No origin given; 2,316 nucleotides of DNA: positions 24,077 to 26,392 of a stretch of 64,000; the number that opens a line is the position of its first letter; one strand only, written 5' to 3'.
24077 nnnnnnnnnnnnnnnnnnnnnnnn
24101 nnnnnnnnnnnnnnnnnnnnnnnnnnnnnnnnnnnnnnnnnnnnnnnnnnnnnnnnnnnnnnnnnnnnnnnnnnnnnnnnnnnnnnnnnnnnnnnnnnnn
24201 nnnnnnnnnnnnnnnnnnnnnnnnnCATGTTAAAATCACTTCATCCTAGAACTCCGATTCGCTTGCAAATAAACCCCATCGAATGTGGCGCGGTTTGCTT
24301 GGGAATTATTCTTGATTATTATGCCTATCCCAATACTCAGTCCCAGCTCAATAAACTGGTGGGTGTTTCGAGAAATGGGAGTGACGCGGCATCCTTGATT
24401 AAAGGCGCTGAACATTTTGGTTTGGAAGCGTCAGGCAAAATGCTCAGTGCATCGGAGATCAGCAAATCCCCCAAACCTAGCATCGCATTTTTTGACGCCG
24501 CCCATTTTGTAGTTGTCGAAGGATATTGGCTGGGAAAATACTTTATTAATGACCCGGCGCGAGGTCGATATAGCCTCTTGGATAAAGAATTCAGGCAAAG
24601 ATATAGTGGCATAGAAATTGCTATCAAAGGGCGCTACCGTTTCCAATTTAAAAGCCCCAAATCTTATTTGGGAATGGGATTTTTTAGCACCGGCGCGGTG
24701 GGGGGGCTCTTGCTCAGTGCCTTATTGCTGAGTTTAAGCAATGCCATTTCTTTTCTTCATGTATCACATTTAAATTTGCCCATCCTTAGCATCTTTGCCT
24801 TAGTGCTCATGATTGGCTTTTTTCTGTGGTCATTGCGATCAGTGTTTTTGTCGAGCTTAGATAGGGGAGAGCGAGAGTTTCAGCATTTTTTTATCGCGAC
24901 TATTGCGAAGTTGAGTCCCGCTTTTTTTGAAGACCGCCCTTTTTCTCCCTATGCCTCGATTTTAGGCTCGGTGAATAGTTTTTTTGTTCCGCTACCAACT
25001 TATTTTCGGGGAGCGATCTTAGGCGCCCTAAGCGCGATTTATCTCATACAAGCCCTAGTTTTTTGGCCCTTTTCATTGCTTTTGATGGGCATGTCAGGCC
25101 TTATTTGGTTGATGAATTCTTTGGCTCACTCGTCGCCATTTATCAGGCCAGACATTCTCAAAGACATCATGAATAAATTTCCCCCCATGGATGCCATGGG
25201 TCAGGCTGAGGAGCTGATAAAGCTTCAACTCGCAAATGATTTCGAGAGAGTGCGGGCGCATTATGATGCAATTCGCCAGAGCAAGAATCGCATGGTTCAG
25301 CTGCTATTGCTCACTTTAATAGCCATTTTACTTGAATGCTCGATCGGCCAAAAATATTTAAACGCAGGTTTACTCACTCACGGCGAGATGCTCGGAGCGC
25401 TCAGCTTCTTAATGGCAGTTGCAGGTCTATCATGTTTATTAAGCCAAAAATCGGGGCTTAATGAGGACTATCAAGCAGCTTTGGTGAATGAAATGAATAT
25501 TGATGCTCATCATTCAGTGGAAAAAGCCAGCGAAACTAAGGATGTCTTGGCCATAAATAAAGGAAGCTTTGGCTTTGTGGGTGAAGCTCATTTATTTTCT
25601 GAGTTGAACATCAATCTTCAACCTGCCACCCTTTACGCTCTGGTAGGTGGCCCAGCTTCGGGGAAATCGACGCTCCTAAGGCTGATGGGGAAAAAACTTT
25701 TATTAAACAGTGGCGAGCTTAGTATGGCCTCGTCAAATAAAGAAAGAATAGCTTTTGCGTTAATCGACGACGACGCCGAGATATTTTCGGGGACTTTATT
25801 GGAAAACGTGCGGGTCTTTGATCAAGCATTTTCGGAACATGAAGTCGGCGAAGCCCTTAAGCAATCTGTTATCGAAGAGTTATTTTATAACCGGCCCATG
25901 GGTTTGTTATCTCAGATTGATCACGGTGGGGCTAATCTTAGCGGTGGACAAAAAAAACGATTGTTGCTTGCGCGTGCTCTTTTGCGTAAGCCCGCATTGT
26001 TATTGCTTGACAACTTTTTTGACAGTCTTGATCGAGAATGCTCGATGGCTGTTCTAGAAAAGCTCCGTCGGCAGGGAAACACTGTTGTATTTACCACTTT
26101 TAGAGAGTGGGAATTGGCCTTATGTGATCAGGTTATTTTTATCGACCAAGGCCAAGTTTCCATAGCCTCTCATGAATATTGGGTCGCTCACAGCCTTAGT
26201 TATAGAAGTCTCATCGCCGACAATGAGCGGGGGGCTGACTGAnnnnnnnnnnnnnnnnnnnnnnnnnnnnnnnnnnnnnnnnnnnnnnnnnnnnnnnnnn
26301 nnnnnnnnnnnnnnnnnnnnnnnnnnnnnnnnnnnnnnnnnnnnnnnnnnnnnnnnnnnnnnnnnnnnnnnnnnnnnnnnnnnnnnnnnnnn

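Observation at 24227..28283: Asymmetric heterodimeric ABC exporter read directly from NBD motifs; the catalytic C39 peptidase sits on the subunit with the dead ATPase site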

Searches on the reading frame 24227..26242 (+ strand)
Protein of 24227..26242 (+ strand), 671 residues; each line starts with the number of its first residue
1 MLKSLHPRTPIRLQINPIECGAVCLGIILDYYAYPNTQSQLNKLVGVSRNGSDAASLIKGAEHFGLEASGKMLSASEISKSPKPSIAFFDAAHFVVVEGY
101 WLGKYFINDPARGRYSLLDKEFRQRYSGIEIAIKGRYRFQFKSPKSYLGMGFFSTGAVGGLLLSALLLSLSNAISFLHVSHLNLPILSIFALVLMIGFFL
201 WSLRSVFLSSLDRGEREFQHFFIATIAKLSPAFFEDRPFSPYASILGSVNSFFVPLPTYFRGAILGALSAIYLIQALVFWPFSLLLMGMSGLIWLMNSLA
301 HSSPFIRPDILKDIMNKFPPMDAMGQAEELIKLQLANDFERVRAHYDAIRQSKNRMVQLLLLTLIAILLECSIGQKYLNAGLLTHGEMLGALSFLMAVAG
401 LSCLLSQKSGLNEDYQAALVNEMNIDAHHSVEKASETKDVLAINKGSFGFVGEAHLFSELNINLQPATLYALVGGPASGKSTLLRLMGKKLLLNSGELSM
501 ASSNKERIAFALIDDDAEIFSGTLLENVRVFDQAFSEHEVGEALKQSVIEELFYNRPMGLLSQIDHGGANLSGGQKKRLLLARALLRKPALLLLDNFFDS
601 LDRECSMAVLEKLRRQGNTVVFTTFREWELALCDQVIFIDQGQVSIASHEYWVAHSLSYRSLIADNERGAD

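Call 3: search_protein_families(library=pfam, proteins=[window:24227-26242:+], max_evalue=0.01)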
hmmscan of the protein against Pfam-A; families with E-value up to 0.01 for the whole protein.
window:24227-26242:+ (671 aa): 3 families
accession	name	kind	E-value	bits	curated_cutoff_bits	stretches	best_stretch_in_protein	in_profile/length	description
PF03412.21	Peptidase_C39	-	2.4e-25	89.4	22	1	9-133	2-128/133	Peptidase C39 family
PF00005.33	ABC_tran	-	7.7e-16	59.4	25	1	459-596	3-134/137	ABC transporter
PF02463.25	SMC_N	-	0.0019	18.1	40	1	465-639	135-211/220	RecF/RecN/SMC N terminal domain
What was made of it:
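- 24227..26242 (+): Subunit A: C39 peptidase, transmembrane domain and a catalytically degenerate NBD. Pfam C39 2.4e-25 and ABC_tran 7.7e-16 (call 3).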

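Call 4: search_protein_families(library=ncbifam, proteins=[window:24227-26242:+], max_evalue=0.01)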
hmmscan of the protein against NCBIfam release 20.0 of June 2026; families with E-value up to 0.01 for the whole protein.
window:24227-26242:+ (671 aa): 180 families (the best 25 are shown)
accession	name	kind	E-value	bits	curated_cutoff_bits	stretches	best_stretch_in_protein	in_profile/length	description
TIGR03796.1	NHLM_micro_ABC1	equivalog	1.4e-77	261.6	853.3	2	433-663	470-709/710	NHLP family bacteriocin export ABC transporter peptidase/permease/ATPase subunit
TIGR03375.1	type_I_sec_LssB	subfamily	2.8e-40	138.3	693.1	2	341-647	365-682/696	type I secretion system permease/ATPase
TIGR02857.1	CydD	equivalog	8.2e-33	114.1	435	1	429-637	309-527/529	thiol reductant ABC exporter subunit CydD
NF008364.0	PRK11160.1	equivalog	1.8e-31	109.4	630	1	347-662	244-571/575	heme ABC transporter ATP-binding protein/permease CydC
TIGR01842.1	type_I_sec_PrtD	subfamily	4.9e-30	104.6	510.15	1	454-646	331-533/544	type I secretion system permease/ATPase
TIGR01193.1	bacteriocin_ABC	subfamily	7.1e-30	104.1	523.85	2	412-663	449-706/708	peptide cleavage/export ABC transporter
TIGR02868.1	CydC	equivalog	1.1e-28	100.1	329.05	1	427-624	321-527/530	thiol reductant ABC exporter subunit CydC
TIGR01846.1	type_I_sec_HlyB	subfamily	1.3e-28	99.7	725.55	1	453-658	469-684/694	type I secretion system permease/ATPase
NF008379.0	PRK11174.1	equivalog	2.4e-28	99.1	684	1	429-645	336-562/588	heme ABC transporter permease/ATP-binding protein CydD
TIGR03797.1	NHLM_micro_ABC2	equivalog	3.6e-28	98.5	709.4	1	354-644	365-662/686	NHLP bacteriocin export ABC transporter permease/ATPase subunit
TIGR02204.1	MsbA_rel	hypoth_equivalog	4.9e-28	98.1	780.4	1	356-662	245-571/576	ABC transporter, permease/ATP-binding protein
TIGR02203.1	MsbA_lipidA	equivalog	1.9e-27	96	602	1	344-656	232-559/572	lipid A export permease/ATP-binding protein MsbA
NF045513.1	HepA_fam_ABC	equivalog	2.9e-25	88.8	725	1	348-644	279-586/610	heterocyst formation ABC transporter subunit HepA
TIGR00958.1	3a01208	subfamily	1.7e-24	86.1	874.6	1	455-655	495-703/711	antigen peptide transporter 2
NF050066.1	LPSTprtrPglK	equivalog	3.5e-24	85.2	1000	1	429-641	337-557/558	BC-type lipopolysaccharide transporter PglK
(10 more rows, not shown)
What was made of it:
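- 24227..26242 (+): Best NCBIfam hit is TIGR03796, 262 bits against a cutoff of 853 (call 4).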

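Call 5: find_homologous_proteins(query=window:24227-26242:+, max_evalue=0.00001)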
Query window:24227-26242:+ (671 aa): 225 proteins with E <= 0.00001 among 8000 candidates; the best 120 are listed.
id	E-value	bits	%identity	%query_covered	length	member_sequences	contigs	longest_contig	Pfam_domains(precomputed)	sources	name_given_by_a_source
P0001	0.0e+0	1475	100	100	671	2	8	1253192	PF00005.34,PF03412.22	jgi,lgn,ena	jgi:ABC-type bacteriocin/lantibiotic exporter with double-glycine peptidase domain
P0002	3.2e-175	602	46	99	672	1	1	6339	PF00005.34,PF03412.22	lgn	-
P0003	2.3e-174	599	46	99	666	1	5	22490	PF00005.34,PF03412.22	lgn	-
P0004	6.3e-139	482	39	99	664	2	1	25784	PF00005.34,PF03412.22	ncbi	-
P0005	3.9e-103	364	37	94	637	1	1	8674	PF00005.34,PF03412.22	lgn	-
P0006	9.9e-97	343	47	29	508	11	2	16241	PF00005.34,PF03412.22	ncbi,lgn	-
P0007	1.4e-94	336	44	29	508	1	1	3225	PF00005.34,PF03412.22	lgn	-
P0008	2.7e-85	305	33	98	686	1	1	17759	PF00005.34,PF03412.22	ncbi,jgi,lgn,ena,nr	ncbi:MAG TPA: cysteine peptidase family C39 domain-containing protein [Myxococcota bacterium]|nr:cys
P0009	5.1e-78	281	29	94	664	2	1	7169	PF00005.34,PF03412.22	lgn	-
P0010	5.6e-51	192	29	46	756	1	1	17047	PF00005.34,PF03412.22,PF00664.29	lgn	-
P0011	1.7e-50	190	30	32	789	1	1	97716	PF00005.34,PF13529.14,PF03412.22,PF00664.29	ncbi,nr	ncbi:MAG: NHLP family bacteriocin export ABC transporter peptidase/permease/ATPase subunit [Nostoc s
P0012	2.4e-50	190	30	78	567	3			PF00005.34,PF03412.22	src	-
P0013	1.7e-46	177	31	35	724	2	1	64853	PF00005.34,PF03412.22,PF00664.29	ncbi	ncbi:MAG: NHLP family bacteriocin export ABC transporter peptidase/permease/ATPase subunit [Pseudomo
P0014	2.1e-46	177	41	18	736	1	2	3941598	PF00005.34,PF03412.22,PF00664.29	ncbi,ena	-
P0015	4.1e-46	176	27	98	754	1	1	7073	PF00005.34,PF03412.22,PF00664.29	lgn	-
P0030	1.4e-17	81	28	46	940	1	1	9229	PF00005.34,PF00664.29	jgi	jgi:NHLM bacteriocin system ABC transporter ATP-binding protein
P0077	2.8e-11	61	27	31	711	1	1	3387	PF00005.34,PF02463.26,PF00664.29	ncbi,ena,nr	ncbi:MAG TPA: NHLP bacteriocin export ABC transporter permease/ATPase subunit [Myxococcota bacterium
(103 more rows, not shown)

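Call 9: find_encoding_contigs(protein=P0001, flank=10000, max_places=4)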
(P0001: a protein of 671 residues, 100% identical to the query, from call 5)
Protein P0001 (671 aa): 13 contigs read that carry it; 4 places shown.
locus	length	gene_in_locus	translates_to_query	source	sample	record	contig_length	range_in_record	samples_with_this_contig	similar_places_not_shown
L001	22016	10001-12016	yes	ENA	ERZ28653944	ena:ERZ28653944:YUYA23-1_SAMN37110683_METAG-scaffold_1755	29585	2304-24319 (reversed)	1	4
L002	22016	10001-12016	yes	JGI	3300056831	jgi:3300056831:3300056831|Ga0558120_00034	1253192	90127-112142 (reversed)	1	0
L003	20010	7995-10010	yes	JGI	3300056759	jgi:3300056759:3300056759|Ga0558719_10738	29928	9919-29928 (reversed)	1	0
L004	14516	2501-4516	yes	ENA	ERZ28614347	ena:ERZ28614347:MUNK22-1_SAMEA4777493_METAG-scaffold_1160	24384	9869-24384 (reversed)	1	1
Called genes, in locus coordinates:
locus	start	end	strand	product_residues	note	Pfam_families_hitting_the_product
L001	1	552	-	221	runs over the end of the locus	PF00877:NLPC_P60 (weak)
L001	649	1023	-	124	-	PF01242:PTPS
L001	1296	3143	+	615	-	PF00575:S1, PF21710:Spt6_S1 (faint), PF00575:S1, PF23459:S1_RRP5 (weak), PF00575:S1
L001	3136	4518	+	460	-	PF00919:UPF0004, PF04055:Radical_SAM, PF18693:TRAM_2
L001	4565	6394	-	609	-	PF00664:ABC_membrane (weak), PF00005:ABC_tran, PF02463:SMC_N (faint)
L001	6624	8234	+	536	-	-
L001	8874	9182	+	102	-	-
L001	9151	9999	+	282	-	-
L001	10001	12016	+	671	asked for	PF03412:Peptidase_C39, PF00005:ABC_tran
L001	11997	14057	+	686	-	PF00005:ABC_tran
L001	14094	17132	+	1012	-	PF13091:PLDc_2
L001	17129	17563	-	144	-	-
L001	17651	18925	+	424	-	PF02403:Seryl_tRNA_N, PF00587:tRNA-synt_2b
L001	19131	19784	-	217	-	PF02798:GST_N, PF13417:GST_N_3, PF13409:GST_N_2, PF00043:GST_C, PF13410:GST_C_2 (weak)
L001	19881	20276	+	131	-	-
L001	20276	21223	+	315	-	PF00849:PseudoU_synth_2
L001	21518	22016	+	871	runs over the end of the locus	-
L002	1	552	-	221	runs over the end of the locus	PF00877:NLPC_P60 (weak)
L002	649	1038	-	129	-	PF01242:PTPS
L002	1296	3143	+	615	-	PF00575:S1, PF21710:Spt6_S1 (faint), PF00575:S1, PF23459:S1_RRP5 (weak), PF00575:S1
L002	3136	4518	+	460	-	PF00919:UPF0004, PF04055:Radical_SAM, PF18693:TRAM_2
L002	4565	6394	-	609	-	PF00664:ABC_membrane (weak), PF00005:ABC_tran, PF02463:SMC_N (faint)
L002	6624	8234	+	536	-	-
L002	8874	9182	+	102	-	-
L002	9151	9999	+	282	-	-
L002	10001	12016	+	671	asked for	PF03412:Peptidase_C39, PF00005:ABC_tran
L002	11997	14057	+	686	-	PF00005:ABC_tran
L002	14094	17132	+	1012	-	PF13091:PLDc_2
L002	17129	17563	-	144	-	-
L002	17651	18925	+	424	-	PF02403:Seryl_tRNA_N, PF00587:tRNA-synt_2b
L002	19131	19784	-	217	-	PF02798:GST_N, PF13417:GST_N_3, PF13409:GST_N_2, PF00043:GST_C, PF13410:GST_C_2 (weak)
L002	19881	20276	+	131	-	-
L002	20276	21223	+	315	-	PF00849:PseudoU_synth_2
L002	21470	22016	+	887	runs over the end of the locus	-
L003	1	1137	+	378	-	?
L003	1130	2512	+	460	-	PF00919:UPF0004, PF04055:Radical_SAM, PF18693:TRAM_2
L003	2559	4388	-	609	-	PF00664:ABC_membrane (weak), PF00005:ABC_tran, PF02463:SMC_N (faint)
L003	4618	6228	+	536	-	-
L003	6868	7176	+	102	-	-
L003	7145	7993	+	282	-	-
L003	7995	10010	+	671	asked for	PF03412:Peptidase_C39, PF00005:ABC_tran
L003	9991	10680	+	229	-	-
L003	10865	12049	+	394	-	PF00005:ABC_tran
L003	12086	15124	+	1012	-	PF13091:PLDc_2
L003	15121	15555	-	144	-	-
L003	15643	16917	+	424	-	PF02403:Seryl_tRNA_N, PF00587:tRNA-synt_2b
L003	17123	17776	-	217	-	PF02798:GST_N, PF13417:GST_N_3, PF13409:GST_N_2, PF00043:GST_C, PF13410:GST_C_2 (weak)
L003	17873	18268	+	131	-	-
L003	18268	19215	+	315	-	PF00849:PseudoU_synth_2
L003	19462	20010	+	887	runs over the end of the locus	-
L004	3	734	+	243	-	?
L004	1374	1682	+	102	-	-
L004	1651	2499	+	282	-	-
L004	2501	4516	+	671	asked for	PF03412:Peptidase_C39, PF00005:ABC_tran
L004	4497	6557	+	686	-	PF00005:ABC_tran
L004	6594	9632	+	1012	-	PF13091:PLDc_2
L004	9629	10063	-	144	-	-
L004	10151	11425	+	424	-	PF02403:Seryl_tRNA_N, PF00587:tRNA-synt_2b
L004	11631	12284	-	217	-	PF02798:GST_N, PF13417:GST_N_3, PF13409:GST_N_2, PF00043:GST_C, PF13410:GST_C_2 (weak)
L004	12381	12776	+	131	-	-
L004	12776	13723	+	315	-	PF00849:PseudoU_synth_2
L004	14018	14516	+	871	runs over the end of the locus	-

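Call 10: find_encoding_contigs(protein=P0003, flank=10000, max_places=3)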
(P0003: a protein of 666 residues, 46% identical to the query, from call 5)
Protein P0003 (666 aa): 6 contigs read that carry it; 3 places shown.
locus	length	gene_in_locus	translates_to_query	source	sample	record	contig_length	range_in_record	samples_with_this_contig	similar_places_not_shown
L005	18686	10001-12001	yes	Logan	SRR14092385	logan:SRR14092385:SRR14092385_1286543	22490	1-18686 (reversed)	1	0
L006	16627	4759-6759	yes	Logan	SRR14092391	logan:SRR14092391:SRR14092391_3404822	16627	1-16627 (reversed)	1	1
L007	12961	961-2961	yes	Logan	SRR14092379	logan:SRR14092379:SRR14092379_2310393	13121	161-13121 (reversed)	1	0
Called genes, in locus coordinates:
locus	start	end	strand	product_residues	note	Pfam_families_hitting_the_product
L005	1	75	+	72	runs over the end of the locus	PF01176:eIF-1a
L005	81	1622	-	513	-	PF00221:Lyase_aromatic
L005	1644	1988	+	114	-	PF14520:HHH_5 (faint), PF12836:HHH_3 (weak), PF00633:HHH (faint)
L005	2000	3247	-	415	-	PF00266:Aminotran_5, PF00155:Aminotran_1_2 (weak), PF01041:DegT_DnrJ_EryC1 (weak)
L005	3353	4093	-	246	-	PF22435:MRM3-like_sub_bind (weak), PF00588:SpoU_methylase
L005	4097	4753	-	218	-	-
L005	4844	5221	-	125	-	PF01242:PTPS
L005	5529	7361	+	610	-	PF13509:S1_2 (faint), PF00575:S1, PF21710:Spt6_S1 (faint), PF24685:OB_RRP5_4th (faint), PF00575:S1, PF23459:S1_RRP5, PF00575:S1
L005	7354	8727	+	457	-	PF00919:UPF0004, PF04055:Radical_SAM, PF18693:TRAM_2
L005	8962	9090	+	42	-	-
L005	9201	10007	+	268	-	-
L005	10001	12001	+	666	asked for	PF03412:Peptidase_C39, PF00005:ABC_tran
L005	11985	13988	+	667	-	PF00664:ABC_membrane (faint), PF00005:ABC_tran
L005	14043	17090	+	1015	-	PF00614:PLDc (faint), PF13091:PLDc_2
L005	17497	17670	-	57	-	-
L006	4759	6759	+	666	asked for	PF03412:Peptidase_C39, PF00005:ABC_tran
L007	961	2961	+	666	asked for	PF03412:Peptidase_C39, PF00005:ABC_tran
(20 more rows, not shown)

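Call 11: find_encoding_contigs(protein=P0004, flank=10000, max_places=3)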
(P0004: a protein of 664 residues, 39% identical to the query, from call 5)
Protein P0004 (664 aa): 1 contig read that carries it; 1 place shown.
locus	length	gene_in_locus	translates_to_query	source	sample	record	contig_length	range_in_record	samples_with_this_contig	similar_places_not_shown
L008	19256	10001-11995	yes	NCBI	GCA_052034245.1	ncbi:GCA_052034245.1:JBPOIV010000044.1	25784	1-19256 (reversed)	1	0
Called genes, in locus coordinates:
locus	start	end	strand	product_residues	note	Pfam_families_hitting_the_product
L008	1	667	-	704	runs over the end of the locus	PF00575:S1, PF10150:RNase_E_G, PF20833:RNase_E_G_Thio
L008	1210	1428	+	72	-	PF01176:eIF-1a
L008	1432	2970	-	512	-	PF00221:Lyase_aromatic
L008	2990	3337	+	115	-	PF12836:HHH_3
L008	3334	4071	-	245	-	PF22435:MRM3-like_sub_bind (faint), PF00588:SpoU_methylase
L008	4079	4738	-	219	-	PF00877:NLPC_P60 (weak)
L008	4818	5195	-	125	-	PF01242:PTPS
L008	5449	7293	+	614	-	PF13509:S1_2 (faint), PF21710:Spt6_S1 (faint), PF00575:S1, PF24685:OB_RRP5_4th (faint), PF00575:S1, PF23459:S1_RRP5 (weak), PF00575:S1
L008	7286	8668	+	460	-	PF00919:UPF0004, PF04055:Radical_SAM, PF18693:TRAM_2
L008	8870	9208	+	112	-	-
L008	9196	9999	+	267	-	-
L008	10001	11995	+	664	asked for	PF03412:Peptidase_C39, PF00005:ABC_tran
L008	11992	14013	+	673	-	PF00005:ABC_tran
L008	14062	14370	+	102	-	-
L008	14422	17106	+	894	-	PF13091:PLDc_2 (weak), PF00614:PLDc (faint), PF13091:PLDc_2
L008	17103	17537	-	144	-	-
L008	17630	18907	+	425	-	PF02403:Seryl_tRNA_N, PF00587:tRNA-synt_2b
